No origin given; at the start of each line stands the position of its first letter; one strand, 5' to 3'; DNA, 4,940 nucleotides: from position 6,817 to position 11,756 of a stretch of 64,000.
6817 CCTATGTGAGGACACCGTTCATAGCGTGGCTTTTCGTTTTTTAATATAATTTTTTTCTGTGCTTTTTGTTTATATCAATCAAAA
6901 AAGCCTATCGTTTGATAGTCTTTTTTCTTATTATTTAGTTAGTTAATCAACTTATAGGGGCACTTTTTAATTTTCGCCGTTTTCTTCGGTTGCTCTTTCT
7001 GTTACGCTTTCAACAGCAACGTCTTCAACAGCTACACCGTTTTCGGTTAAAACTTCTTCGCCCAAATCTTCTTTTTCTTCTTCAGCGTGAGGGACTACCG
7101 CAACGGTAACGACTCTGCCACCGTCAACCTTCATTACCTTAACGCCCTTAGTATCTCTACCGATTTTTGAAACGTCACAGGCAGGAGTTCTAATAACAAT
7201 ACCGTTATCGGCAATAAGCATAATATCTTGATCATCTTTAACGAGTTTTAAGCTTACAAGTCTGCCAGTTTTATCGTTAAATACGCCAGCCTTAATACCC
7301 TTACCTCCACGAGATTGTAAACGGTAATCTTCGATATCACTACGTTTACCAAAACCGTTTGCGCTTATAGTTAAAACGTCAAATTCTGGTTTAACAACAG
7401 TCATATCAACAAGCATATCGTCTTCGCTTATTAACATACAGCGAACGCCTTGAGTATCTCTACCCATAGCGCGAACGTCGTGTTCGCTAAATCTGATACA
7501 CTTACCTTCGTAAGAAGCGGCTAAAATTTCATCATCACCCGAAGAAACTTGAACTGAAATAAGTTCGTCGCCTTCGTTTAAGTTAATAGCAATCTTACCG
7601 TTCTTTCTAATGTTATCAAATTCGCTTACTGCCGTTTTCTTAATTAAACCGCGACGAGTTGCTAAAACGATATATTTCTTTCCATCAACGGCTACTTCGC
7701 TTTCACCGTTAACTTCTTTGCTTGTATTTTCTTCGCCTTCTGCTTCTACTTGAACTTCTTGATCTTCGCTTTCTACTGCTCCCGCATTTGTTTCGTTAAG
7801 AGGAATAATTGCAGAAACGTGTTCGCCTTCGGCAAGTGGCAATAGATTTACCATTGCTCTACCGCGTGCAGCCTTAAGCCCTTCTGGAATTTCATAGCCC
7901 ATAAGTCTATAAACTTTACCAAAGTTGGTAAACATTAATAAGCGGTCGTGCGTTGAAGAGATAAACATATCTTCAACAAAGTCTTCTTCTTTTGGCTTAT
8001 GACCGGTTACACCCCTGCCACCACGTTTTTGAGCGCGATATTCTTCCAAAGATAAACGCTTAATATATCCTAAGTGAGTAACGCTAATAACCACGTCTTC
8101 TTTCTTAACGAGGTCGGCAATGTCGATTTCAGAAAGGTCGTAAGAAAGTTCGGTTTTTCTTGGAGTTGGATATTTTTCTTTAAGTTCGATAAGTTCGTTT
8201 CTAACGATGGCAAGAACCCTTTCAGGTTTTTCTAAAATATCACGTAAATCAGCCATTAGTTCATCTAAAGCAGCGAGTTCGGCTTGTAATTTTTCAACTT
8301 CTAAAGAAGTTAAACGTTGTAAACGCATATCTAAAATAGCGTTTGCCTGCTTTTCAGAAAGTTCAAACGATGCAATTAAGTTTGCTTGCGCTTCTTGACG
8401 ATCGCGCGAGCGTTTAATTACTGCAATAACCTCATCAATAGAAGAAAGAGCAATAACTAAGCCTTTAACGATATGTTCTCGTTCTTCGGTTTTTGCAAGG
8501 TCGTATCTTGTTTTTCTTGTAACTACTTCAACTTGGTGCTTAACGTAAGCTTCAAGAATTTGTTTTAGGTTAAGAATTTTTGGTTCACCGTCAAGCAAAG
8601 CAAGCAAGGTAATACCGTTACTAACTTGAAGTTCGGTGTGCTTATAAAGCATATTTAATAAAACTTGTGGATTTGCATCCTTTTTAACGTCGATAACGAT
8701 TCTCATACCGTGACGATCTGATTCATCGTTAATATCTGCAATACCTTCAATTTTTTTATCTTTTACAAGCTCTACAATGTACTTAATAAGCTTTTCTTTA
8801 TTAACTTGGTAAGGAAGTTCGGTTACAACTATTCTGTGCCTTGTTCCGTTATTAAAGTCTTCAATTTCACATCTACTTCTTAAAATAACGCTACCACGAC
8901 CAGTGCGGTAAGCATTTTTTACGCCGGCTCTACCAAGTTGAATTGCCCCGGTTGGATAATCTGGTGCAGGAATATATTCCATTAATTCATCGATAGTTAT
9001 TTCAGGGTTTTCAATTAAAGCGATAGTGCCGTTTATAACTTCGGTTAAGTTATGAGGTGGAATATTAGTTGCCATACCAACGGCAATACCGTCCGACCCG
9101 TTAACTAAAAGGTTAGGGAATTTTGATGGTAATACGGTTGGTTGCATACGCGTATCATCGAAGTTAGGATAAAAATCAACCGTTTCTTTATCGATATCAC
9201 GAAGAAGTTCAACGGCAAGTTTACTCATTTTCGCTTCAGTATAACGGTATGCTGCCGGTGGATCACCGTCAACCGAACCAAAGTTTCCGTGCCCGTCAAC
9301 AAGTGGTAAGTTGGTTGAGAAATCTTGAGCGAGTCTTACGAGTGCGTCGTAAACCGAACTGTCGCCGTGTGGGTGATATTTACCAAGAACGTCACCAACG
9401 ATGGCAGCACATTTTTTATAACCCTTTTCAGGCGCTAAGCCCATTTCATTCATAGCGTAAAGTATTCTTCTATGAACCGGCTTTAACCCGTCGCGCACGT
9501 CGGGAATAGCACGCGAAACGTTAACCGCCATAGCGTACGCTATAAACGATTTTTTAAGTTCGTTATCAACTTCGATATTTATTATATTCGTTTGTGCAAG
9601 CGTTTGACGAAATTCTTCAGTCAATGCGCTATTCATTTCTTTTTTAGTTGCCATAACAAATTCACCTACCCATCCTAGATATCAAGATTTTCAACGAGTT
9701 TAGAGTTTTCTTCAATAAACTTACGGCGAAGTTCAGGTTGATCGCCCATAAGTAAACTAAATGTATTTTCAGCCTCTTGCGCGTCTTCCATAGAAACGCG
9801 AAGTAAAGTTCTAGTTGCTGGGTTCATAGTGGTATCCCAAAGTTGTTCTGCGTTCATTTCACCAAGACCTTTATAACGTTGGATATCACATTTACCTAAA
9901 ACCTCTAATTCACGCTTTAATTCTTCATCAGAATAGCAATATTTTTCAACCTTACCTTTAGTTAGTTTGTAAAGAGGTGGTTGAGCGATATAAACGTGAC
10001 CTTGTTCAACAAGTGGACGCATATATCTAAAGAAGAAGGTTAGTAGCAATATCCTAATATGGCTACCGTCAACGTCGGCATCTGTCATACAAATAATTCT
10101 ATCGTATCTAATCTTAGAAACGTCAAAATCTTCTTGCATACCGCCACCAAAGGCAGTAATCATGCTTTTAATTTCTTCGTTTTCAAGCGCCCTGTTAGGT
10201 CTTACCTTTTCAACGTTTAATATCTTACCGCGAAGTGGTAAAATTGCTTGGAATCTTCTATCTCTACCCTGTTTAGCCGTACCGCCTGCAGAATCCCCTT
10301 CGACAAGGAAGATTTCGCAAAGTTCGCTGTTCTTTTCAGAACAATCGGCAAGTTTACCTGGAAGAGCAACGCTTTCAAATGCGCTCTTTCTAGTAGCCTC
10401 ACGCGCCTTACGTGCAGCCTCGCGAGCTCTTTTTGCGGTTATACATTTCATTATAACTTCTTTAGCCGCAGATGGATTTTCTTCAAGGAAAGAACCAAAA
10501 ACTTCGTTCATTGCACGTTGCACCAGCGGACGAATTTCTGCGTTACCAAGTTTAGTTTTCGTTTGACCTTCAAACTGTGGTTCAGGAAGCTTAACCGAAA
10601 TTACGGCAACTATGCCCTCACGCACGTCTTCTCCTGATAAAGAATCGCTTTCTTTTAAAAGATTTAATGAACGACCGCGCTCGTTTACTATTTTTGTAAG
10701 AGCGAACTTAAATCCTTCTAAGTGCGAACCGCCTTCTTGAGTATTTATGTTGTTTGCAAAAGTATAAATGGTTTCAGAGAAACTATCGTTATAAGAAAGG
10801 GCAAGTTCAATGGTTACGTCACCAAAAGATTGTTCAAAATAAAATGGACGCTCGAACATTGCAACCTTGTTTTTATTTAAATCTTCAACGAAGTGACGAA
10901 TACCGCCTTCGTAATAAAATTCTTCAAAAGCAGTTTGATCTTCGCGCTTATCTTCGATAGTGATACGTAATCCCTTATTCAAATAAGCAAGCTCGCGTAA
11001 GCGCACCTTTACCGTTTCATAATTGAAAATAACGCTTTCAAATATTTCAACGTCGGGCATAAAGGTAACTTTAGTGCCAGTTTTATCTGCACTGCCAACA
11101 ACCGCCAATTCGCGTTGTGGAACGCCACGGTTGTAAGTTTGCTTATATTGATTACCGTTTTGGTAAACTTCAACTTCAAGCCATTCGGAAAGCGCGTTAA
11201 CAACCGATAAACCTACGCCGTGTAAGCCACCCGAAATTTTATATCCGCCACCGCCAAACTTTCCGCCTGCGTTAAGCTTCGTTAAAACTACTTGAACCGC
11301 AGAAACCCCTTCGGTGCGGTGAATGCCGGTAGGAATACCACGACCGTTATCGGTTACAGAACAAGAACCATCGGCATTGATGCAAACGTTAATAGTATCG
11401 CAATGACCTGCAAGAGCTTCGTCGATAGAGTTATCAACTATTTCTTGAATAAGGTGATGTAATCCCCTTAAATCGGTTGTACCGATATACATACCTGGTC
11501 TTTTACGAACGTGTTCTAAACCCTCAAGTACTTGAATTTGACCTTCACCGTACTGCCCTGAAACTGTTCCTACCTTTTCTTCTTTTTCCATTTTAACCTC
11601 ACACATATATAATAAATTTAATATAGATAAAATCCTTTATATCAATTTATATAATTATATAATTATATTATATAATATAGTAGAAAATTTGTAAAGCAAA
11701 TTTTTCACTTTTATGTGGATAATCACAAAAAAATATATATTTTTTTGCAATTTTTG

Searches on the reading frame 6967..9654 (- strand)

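Call 84: search_protein_families(library=pfam, proteins=[window:6967-9654:-], max_evalue=0.00001)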
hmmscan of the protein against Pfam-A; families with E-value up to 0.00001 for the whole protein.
window:6967-9654:- (895 aa): 2 families
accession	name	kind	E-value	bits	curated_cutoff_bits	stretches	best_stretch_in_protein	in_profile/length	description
PF00521.26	DNA_topoisoIV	-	5.2e-169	563.1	31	1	48-488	1-431/432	DNA gyrase/topoisomerase IV, subunit A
PF03989.18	DNA_gyraseA_C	-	3.9e-68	225.1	27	6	809-854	1-47/48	DNA gyrase C-terminal domain, beta-propeller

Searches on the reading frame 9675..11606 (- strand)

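Call 84: search_protein_families(library=pfam, proteins=[window:9675-11606:-], max_evalue=0.00001)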
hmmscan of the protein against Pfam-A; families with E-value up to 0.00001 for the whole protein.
window:9675-11606:- (643 aa): 4 families
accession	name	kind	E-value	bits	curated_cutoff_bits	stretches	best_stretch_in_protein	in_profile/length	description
PF00204.31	DNA_gyraseB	-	1.3e-56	191.2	27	1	235-403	1-172/173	DNA gyrase B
PF00986.26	DNA_gyraseB_C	-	3.5e-30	104.4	29.8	1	572-632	3-63/63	DNA gyrase B subunit, carboxyl terminus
PF01751.28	Toprim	-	9.9e-19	67.8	23.1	1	431-542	1-95/96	Toprim domain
PF02518.31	HATPase_c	-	4.2e-17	63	26.4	1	45-186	2-109/111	Histidine kinase-, DNA gyrase B-, and HSP90-like ATPase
